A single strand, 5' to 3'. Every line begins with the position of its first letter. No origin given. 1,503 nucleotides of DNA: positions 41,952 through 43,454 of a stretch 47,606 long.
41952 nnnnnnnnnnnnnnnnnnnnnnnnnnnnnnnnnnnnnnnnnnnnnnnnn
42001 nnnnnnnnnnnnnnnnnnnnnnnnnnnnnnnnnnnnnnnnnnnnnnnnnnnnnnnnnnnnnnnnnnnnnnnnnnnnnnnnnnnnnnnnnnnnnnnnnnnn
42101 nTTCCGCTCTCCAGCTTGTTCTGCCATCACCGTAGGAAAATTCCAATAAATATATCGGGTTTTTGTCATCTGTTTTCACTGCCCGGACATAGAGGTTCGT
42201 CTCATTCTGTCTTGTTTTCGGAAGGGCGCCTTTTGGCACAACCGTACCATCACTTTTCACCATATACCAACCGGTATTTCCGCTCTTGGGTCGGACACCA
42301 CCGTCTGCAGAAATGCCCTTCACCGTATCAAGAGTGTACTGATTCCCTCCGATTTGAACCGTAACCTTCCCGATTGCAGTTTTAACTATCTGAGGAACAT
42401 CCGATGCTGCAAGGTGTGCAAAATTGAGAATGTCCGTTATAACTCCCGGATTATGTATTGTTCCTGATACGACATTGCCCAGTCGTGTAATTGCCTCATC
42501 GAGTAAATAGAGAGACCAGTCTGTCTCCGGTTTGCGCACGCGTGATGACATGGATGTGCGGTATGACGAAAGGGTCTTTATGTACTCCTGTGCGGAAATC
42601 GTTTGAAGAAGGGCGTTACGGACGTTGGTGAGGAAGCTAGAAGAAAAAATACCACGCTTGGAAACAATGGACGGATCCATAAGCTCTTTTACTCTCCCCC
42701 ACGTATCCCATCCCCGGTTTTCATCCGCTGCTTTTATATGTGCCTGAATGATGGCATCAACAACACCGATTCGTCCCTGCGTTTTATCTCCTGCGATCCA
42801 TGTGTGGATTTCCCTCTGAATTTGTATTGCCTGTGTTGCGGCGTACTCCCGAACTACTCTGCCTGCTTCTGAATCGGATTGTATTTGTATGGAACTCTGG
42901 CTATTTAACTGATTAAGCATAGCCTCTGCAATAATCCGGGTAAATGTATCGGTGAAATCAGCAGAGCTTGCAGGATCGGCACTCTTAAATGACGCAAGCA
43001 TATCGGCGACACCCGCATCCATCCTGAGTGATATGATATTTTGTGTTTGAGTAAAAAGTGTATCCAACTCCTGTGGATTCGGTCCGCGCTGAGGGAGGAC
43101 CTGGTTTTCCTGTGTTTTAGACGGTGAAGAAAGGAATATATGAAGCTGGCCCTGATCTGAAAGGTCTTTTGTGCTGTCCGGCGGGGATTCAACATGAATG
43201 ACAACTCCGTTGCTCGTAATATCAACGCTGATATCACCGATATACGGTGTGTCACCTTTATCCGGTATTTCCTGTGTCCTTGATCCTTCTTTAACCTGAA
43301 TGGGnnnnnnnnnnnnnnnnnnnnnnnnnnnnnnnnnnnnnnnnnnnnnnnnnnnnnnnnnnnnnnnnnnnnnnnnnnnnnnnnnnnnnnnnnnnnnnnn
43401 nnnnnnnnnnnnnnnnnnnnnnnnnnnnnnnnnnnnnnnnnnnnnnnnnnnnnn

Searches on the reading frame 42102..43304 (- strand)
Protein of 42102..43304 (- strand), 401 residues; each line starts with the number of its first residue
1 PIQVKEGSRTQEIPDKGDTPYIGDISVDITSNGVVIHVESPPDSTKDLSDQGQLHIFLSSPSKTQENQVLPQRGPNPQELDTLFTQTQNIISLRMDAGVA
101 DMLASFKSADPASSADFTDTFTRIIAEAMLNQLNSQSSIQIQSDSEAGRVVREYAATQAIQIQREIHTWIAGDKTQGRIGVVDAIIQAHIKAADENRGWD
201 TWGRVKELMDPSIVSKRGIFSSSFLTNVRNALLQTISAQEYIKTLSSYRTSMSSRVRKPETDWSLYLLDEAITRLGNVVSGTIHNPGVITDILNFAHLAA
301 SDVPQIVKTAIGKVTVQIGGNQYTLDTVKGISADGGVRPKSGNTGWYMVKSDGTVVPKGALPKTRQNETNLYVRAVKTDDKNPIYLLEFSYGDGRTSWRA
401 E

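Call 9: search_protein_families(library=pfam, proteins=[window:42102-43304:-], max_evalue=1)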
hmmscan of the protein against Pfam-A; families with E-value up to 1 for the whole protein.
window:42102-43304:- (401 aa): 1 family
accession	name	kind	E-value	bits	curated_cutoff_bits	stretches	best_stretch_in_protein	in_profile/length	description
PF09718.15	Tape_meas_lam_C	-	0.8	10.3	23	1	81-134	19-71/76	Lambda phage tail tape-measure protein (Tape_meas_lam_C)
